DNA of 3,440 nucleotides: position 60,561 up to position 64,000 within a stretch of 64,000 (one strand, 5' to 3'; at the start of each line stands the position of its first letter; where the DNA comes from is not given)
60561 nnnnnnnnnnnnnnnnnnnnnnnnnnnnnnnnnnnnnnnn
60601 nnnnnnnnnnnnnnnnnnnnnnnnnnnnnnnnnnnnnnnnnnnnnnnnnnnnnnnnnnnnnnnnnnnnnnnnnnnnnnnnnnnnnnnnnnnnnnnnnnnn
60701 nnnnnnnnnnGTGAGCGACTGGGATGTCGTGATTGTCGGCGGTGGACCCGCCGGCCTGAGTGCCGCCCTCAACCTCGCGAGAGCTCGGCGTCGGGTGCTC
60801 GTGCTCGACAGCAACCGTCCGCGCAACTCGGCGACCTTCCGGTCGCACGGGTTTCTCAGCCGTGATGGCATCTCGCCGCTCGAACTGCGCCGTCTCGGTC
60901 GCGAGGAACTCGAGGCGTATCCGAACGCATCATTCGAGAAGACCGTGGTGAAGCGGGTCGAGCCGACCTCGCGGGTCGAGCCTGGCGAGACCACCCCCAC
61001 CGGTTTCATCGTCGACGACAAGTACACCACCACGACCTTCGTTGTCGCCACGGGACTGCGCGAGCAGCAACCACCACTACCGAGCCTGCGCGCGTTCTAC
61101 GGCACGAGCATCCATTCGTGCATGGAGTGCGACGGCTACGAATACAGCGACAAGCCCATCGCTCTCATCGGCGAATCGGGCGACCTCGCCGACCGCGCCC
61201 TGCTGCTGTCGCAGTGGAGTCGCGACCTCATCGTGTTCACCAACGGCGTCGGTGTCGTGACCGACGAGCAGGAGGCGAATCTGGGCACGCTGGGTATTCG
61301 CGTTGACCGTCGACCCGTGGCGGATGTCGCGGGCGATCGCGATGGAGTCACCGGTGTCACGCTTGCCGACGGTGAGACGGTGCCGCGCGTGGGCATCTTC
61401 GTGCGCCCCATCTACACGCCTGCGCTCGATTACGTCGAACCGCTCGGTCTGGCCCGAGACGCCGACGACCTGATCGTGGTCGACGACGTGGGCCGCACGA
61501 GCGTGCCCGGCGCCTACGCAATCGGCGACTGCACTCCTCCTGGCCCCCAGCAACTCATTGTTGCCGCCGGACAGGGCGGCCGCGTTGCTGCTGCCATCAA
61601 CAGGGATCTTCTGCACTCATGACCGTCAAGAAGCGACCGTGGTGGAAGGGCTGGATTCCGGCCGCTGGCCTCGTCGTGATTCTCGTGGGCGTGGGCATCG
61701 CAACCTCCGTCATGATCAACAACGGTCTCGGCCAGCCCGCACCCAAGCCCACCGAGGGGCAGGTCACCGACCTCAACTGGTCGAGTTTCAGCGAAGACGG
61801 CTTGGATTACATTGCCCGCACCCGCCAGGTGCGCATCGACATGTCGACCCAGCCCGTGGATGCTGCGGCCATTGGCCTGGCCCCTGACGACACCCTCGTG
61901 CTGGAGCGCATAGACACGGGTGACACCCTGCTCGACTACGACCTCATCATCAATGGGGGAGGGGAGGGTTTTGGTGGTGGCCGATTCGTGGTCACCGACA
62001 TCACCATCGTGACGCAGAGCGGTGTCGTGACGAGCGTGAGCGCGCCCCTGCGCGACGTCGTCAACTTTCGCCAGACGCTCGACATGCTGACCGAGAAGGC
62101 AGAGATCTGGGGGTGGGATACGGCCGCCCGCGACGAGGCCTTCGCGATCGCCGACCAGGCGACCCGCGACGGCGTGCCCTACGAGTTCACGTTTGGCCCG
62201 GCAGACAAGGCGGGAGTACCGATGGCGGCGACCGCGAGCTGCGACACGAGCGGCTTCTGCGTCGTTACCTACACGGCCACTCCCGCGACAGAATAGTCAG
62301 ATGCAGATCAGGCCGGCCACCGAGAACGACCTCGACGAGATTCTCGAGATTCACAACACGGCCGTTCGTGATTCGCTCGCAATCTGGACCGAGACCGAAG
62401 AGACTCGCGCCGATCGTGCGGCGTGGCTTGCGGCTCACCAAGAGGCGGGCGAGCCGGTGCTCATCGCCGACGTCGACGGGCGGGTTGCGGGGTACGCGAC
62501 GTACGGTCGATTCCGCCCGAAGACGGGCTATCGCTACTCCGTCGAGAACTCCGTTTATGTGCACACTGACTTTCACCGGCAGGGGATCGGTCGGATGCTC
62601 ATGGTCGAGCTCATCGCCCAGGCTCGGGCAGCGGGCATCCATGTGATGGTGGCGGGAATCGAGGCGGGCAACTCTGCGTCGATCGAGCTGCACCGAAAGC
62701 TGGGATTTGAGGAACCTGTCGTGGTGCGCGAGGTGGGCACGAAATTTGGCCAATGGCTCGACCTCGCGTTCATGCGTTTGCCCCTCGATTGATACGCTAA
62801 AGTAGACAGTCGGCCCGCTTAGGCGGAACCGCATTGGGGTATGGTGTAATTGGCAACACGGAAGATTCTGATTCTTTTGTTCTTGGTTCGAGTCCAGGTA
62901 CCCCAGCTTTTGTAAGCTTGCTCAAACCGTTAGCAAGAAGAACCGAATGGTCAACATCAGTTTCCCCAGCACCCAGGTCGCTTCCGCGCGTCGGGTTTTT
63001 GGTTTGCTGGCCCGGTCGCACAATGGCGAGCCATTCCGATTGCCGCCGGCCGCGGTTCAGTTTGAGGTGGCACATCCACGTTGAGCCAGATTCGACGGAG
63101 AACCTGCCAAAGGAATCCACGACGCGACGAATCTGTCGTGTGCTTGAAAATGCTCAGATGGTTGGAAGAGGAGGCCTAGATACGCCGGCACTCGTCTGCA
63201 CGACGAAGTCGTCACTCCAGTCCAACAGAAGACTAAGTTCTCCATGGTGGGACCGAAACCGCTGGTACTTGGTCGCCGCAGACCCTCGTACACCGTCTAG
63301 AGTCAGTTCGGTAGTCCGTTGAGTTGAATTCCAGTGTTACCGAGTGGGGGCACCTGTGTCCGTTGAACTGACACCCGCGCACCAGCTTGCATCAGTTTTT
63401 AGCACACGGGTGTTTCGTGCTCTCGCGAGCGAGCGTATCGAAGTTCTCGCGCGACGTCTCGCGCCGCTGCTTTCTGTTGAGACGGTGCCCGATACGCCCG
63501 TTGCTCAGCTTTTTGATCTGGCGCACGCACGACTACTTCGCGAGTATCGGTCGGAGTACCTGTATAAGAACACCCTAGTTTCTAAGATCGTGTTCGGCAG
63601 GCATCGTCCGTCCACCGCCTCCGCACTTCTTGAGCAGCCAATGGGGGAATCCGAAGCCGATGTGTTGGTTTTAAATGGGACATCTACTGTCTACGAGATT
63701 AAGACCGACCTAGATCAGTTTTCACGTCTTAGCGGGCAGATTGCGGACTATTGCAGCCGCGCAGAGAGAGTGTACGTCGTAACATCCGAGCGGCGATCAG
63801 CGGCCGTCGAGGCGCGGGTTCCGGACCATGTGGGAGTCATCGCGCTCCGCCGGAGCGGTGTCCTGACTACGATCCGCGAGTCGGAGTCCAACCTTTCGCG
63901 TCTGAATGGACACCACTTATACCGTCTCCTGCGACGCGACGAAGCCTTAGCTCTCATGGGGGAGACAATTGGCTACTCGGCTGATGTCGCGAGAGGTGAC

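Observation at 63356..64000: Hidden PD-(D/E)xK gene (sce7726-like) opening the island: candidate anti-phage or toxin-antitoxin system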

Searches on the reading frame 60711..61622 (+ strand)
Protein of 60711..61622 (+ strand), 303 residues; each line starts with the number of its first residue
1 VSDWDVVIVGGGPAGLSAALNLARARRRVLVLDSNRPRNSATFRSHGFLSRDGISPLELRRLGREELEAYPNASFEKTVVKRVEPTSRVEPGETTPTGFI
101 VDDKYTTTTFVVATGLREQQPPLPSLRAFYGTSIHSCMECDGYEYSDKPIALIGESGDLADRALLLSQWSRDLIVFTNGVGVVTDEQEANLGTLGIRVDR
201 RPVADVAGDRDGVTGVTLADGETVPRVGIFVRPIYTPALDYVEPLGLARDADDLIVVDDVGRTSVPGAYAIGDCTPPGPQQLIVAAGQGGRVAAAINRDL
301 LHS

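Call 69: search_protein_families(library=pfam, proteins=[window:60711-61622:+], max_evalue=0.001)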
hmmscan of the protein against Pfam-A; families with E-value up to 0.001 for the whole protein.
window:60711-61622:+ (303 aa): 11 families
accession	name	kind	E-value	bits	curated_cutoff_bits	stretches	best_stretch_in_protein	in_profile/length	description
PF07992.20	Pyr_redox_2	-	2.9e-27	96.3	26.1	1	5-289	2-291/291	Pyridine nucleotide-disulphide oxidoreductase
PF01266.30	DAO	-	3e-12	47.2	27.9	1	5-69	1-70/353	FAD dependent oxidoreductase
PF00890.30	FAD_binding_2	-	2e-10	40.9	20.4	1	5-49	1-45/414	FAD binding domain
PF01494.25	FAD_binding_3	-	1.7e-06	28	22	1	4-50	2-47/349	FAD binding domain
PF13738.12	Pyr_redox_3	-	2.5e-06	27.4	30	1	7-41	1-36/305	Pyridine nucleotide-disulphide oxidoreductase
PF13450.12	NAD_binding_8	-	4.4e-06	27.3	21.9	1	8-35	1-28/68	NAD(P)-binding Rossmann-like domain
PF03486.20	HI0933_like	-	8.7e-06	25.8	50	1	5-36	2-33/244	HI0933-like protein Rossmann domain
PF12831.13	FAD_oxidored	-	1.6e-05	24.8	27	1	5-35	1-31/416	FAD dependent oxidoreductase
PF01946.23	Thi4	-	0.00015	21.6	26.2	1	4-34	18-49/235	Thi4 family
PF01134.28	GIDA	-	0.00023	20.8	22.1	1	5-33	1-29/391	Glucose inhibited division protein A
PF05834.18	Lycopene_cycl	-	0.00029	20.5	23.4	1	5-33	1-31/380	Lycopene cyclase protein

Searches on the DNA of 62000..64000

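Call 67: search_rna_families(source=window, start=62000, end=64000, threshold=evalue, max_evalue=0.1)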
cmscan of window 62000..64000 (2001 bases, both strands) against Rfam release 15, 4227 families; matches with E-value up to 0.1: 1.
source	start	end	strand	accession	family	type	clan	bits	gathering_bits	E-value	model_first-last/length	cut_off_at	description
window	62835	62906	+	RF00005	tRNA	Gene; tRNA;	CL00001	57.9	29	2.1e-11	1-71/71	no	tRNA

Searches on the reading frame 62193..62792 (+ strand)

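Call 69: search_protein_families(library=pfam, proteins=[window:62193-62792:+], max_evalue=0.001)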
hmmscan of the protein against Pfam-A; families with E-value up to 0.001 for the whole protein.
window:62193-62792:+ (199 aa): 8 families
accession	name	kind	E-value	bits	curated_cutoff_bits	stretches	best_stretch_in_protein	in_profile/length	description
PF00583.31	Acetyltransf_1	-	2.6e-18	66.8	20.7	1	63-172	14-116/116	Acetyltransferase (GNAT) family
PF13420.13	Acetyltransf_4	-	3.2e-17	63.4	24.3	1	39-190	1-152/155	Acetyltransferase (GNAT) domain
PF13302.13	Acetyltransf_3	-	8e-12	46.5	25.4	1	38-173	3-138/138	Acetyltransferase (GNAT) domain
PF13508.13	Acetyltransf_7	-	9.3e-12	45.6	27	1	88-174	4-84/84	Acetyltransferase (GNAT) domain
PF08445.16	FR47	-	3e-08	34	22.1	1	120-174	26-79/86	FR47-like protein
PF13673.13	Acetyltransf_10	-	4.4e-08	33.6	23.6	1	75-175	19-110/128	Acetyltransferase (GNAT) domain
PF13480.13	Acetyltransf_6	-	0.00013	22.6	22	1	37-155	20-135/143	Acetyltransferase (GNAT) domain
PF14542.12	Acetyltransf_CG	-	0.00056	20.4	30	0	95-152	7-61/80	GCN5-related N-acetyl-transferase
